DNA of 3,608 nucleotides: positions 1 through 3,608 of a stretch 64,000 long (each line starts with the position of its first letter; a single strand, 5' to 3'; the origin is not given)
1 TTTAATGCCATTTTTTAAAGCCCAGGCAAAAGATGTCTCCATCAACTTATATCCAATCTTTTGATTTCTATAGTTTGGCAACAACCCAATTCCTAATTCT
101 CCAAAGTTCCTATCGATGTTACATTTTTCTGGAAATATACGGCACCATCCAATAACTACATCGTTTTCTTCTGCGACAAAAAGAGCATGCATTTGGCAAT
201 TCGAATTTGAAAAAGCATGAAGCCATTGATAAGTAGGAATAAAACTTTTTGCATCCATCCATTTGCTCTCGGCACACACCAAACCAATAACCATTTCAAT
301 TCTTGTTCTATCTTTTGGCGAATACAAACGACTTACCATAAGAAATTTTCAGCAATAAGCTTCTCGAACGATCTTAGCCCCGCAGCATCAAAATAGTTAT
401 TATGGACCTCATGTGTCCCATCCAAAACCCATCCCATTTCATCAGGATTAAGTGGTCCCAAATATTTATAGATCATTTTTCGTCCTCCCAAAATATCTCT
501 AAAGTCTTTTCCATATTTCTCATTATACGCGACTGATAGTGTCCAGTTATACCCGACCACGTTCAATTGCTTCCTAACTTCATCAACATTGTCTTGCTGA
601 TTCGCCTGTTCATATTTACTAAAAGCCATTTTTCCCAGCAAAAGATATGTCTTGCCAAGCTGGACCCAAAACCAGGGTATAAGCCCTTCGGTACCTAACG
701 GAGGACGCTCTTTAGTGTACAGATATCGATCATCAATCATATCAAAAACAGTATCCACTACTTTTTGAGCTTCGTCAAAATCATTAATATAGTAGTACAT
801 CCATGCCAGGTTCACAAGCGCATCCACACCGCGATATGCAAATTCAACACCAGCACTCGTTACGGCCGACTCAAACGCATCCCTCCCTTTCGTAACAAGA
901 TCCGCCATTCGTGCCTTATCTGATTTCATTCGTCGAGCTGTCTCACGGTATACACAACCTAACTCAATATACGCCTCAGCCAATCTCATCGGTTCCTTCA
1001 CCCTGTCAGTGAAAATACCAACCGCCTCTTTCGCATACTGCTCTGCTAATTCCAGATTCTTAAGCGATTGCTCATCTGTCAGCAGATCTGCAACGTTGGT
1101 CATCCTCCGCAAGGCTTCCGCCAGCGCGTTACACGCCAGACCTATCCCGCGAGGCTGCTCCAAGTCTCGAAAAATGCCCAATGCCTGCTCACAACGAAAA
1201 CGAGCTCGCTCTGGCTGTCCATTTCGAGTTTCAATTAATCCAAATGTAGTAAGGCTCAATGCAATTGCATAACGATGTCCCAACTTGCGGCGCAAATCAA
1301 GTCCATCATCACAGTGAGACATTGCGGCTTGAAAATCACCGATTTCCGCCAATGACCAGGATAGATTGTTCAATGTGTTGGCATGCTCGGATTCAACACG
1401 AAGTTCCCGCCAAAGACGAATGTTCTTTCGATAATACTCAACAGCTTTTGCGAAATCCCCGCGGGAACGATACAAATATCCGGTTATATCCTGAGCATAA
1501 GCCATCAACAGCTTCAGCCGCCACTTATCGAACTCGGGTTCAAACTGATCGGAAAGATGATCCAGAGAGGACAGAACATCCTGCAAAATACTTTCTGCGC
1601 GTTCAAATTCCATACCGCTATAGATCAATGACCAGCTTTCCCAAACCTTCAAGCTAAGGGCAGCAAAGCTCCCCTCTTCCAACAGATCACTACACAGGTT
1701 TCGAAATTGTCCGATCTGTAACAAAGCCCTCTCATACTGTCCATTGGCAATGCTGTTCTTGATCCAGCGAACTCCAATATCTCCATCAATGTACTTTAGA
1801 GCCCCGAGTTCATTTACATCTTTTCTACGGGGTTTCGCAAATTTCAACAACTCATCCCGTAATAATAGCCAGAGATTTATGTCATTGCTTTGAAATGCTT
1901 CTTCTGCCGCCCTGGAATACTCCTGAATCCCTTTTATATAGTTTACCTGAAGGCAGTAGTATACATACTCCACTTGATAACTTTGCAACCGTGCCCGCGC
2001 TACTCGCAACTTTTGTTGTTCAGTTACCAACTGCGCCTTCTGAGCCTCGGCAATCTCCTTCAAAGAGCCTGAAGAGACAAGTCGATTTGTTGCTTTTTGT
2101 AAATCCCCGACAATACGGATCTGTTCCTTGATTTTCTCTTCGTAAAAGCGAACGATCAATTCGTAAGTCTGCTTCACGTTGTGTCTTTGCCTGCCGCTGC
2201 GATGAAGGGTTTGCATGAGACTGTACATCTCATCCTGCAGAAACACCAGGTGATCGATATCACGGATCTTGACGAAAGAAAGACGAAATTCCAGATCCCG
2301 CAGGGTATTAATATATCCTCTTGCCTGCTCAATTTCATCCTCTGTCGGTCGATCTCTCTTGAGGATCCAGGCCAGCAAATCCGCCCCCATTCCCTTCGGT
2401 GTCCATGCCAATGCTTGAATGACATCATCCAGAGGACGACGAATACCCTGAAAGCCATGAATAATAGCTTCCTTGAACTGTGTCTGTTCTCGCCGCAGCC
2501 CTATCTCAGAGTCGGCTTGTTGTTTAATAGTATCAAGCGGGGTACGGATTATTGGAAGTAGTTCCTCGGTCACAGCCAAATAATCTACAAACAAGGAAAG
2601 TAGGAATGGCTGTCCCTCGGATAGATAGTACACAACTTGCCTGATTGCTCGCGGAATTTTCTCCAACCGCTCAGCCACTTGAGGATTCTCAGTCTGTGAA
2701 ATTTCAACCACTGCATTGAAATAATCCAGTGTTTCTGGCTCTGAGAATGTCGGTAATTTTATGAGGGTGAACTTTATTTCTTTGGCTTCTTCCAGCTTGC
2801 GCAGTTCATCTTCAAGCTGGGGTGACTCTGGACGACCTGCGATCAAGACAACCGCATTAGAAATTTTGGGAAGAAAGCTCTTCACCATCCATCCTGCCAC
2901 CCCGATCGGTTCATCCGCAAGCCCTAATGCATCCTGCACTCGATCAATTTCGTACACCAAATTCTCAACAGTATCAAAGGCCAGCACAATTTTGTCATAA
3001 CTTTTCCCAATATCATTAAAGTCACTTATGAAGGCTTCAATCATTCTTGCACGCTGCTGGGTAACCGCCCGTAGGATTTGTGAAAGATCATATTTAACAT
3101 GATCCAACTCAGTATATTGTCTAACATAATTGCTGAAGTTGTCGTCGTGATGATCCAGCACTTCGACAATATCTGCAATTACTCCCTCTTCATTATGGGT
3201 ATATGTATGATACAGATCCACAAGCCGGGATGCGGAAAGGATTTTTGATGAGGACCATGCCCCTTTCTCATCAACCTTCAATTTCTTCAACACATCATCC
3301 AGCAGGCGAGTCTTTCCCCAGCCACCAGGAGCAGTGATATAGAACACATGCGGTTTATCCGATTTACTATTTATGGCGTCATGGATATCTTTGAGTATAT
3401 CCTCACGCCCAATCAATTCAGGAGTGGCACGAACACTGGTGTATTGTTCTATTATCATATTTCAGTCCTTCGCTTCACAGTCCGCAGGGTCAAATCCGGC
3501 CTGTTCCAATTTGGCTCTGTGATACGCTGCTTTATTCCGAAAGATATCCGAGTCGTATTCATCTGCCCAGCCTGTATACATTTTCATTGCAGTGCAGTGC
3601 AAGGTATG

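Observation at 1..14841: Array of seven co-directional P-loop NTPases built from two paralogous three-NTPase cassettes: candidate undescribed STAND-based conflict system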

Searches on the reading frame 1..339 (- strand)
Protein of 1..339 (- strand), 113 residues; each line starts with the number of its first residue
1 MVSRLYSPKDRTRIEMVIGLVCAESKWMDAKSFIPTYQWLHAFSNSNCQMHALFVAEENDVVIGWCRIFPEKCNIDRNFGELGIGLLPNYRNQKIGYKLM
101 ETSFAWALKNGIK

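Call 8: search_protein_families(library=pfam, proteins=[window:1-339:-], max_evalue=0.01)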
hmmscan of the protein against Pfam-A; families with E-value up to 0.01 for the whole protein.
window:1-339:- (113 aa): 3 families
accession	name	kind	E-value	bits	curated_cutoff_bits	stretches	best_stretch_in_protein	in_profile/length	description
PF00583.31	Acetyltransf_1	-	2.4e-10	41.2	20.7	1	36-112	24-93/116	Acetyltransferase (GNAT) family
PF13508.13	Acetyltransf_7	-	6.3e-08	33.3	27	1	52-109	4-59/84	Acetyltransferase (GNAT) domain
PF13302.13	Acetyltransf_3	-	0.0017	19.5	25.4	1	36-108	37-109/138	Acetyltransferase (GNAT) domain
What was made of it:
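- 1..339 (-): GNAT acetyltransferase, N-terminal 113 codons; the gene continues beyond the window edge. Pfam Acetyltransf_1, 41 bits (call 8).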

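Call 9: search_protein_families(library=padloc, proteins=[window:1-339:-], max_evalue=0.01)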
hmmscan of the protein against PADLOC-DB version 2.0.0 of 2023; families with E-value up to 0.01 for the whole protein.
window:1-339:- (113 aa): 0 families

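Call 10: search_protein_families(library=ncbifam, proteins=[window:1-339:-], max_evalue=0.01)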
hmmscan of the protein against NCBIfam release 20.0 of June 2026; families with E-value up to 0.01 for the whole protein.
window:1-339:- (113 aa): 1 family
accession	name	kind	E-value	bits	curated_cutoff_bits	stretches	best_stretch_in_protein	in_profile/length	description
NF040503.1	resist_ArsN1a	equivalog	0.0084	15.9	170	1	43-111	40-109/159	arsinothricin resistance N-acetyltransferase ArsN1 family A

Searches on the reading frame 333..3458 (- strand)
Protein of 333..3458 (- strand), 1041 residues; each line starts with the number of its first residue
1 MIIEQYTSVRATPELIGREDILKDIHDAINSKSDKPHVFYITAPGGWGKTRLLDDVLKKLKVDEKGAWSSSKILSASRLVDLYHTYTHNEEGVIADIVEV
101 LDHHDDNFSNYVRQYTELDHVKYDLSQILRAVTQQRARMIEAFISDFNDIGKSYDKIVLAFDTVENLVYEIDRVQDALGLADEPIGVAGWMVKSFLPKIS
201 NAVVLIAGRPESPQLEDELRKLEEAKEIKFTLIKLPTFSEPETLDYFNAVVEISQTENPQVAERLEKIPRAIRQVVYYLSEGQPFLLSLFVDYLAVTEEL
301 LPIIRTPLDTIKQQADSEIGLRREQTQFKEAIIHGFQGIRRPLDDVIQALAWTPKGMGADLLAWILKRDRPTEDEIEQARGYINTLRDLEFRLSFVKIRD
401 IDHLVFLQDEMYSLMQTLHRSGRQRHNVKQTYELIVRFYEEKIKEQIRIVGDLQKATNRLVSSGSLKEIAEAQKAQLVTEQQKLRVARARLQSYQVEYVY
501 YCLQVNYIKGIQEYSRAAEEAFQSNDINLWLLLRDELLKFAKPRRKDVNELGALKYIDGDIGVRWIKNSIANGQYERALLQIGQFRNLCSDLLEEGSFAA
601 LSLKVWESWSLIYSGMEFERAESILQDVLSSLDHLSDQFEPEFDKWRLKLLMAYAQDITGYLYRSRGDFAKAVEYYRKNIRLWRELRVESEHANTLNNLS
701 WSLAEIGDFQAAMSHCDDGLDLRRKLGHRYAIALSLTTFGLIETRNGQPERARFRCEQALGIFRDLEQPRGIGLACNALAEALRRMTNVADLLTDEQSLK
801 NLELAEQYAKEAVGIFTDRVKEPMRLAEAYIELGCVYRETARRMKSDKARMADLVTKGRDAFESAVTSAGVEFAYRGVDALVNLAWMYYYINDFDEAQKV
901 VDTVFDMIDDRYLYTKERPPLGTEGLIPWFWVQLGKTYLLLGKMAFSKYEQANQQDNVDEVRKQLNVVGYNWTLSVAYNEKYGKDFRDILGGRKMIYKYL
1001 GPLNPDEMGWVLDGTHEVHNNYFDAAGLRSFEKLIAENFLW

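Call 8: search_protein_families(library=pfam, proteins=[window:333-3458:-], max_evalue=0.01)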
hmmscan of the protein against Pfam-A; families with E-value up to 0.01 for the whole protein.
window:333-3458:- (1041 aa): 12 families
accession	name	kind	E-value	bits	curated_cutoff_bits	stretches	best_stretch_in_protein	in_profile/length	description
PF13424.12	TPR_12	-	1.3e-16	61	30.1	1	660-725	10-77/77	Tetratricopeptide repeat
PF13374.12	TPR_10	-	1.7e-11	44.1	27.5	1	693-726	2-35/42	Tetratricopeptide repeat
PF13181.12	TPR_8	-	5.3e-10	39.1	25.7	0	660-678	8-26/34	Tetratricopeptide repeat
PF07719.23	TPR_2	-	1.6e-08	34.5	27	0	658-678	6-26/34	Tetratricopeptide repeat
PF00515.34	TPR_1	-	1.4e-07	31.4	27.8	1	660-682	8-30/34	Tetratricopeptide repeat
PF13191.12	AAA_16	-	4.5e-06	27.7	32.6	1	14-165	1-142/167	AAA ATPase domain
PF13176.12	TPR_7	-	9.6e-06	25.7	27.9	0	660-687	6-35/36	Tetratricopeptide repeat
PF14559.12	TPR_19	-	0.00047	20.9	25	0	879-904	26-51/68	Tetratricopeptide repeat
PF13431.12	TPR_17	-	0.00063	20.3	24.4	0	878-899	13-34/34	Tetratricopeptide repeat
PF17874.7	TPR_MalT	-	0.00095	19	45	1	658-737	85-165/336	MalT-like TPR region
PF13432.12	TPR_16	-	0.0012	19.7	32.7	0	660-720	4-58/65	Tetratricopeptide repeat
PF25199.1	nSTAND_NTPase5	-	0.0037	17.5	34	0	12-61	15-66/145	Novel STAND NTPase 5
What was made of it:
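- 333..3458 (-): C1: STAND-type NTPase (AAA_16) with a long TPR array, 1041 aa. Pfam TPR_12 at 61 bits; AAA_16 at 27.7 bits, below its cut-off; weak nSTAND5 (call 8).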

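Call 9: search_protein_families(library=padloc, proteins=[window:333-3458:-], max_evalue=0.01)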
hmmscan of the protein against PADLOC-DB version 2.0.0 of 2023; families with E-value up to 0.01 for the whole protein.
window:333-3458:- (1041 aa): 1 family
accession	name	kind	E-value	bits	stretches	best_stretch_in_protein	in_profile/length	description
PDLC01169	TPR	-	5e-06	24.1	1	660-771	116-221/252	TPR repeats containing protein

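Call 10: search_protein_families(library=ncbifam, proteins=[window:333-3458:-], max_evalue=0.01)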
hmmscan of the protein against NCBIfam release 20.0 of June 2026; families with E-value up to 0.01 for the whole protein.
window:333-3458:- (1041 aa): 5 families
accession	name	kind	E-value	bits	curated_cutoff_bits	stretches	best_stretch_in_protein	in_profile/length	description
NF041717.1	HaaA_phane_TPR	equivalog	2.5e-09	35.9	1125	1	660-836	639-801/882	cyclophane-containing RiPP biosynthesis TPR protein HaaT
NF053617.1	SARPRegAfsRStmc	equivalog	7.2e-07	27.5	1430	1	658-799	781-923/986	SARP-family global regulator AfsR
NF053520.1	HK_Porph_FimS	equivalog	0.00025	19.4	600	1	662-753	173-264/618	sensor histidine kinase FimS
NF002496.0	PRK01827.1-2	equivalog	0.0084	15.2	325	0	797-856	109-167/318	thymidylate synthase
TIGR02521.1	type_IV_pilW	equivalog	0.0092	15.6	154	0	654-763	66-165/234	type IV pilus biogenesis/stability protein PilW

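Call 31: search_solved_structures(query=window:333-3458:-, max_evalue=0.01)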
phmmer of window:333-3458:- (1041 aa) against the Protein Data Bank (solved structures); distinct sequences matched with E-value up to 0.01: 12.
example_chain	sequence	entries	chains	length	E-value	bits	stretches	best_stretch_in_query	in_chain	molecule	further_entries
5a7d_B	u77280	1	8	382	7.2e-15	57.1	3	669-732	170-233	PINS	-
4a1s_A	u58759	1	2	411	6.8e-12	47.2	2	669-731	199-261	PARTNER OF INSCUTEABLE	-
7obi_A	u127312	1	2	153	1.1e-10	43.2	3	657-722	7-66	CTPR-rv4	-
5a6c_A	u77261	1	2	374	2.7e-09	38.7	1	649-748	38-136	G-PROTEIN-SIGNALING MODULATOR 2, AFADIN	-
6hc2_A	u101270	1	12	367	3.8e-09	38.2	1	649-748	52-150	G-protein-signaling modulator 2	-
3sf4_A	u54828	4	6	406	4.2e-09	38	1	649-748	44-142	G-protein-signaling modulator 2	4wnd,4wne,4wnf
4wng_A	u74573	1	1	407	4.4e-09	37.9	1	649-748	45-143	G-protein-signaling modulator 2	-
3ro2_A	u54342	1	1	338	2.1e-08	35.7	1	649-747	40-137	G-protein-signaling modulator 2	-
4g2v_A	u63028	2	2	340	2.2e-08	35.6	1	649-747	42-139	G-protein-signaling modulator 2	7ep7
9gzg_A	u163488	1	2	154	0.00096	20.3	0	653-682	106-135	Engineered CTPR protein with glutamic acids for conductivity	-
4jhr_A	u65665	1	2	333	0.0027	18.7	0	659-766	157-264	G-protein-signaling modulator 2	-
3ro3_A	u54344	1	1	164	0.0077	17.3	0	654-766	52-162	G-protein-signaling modulator 2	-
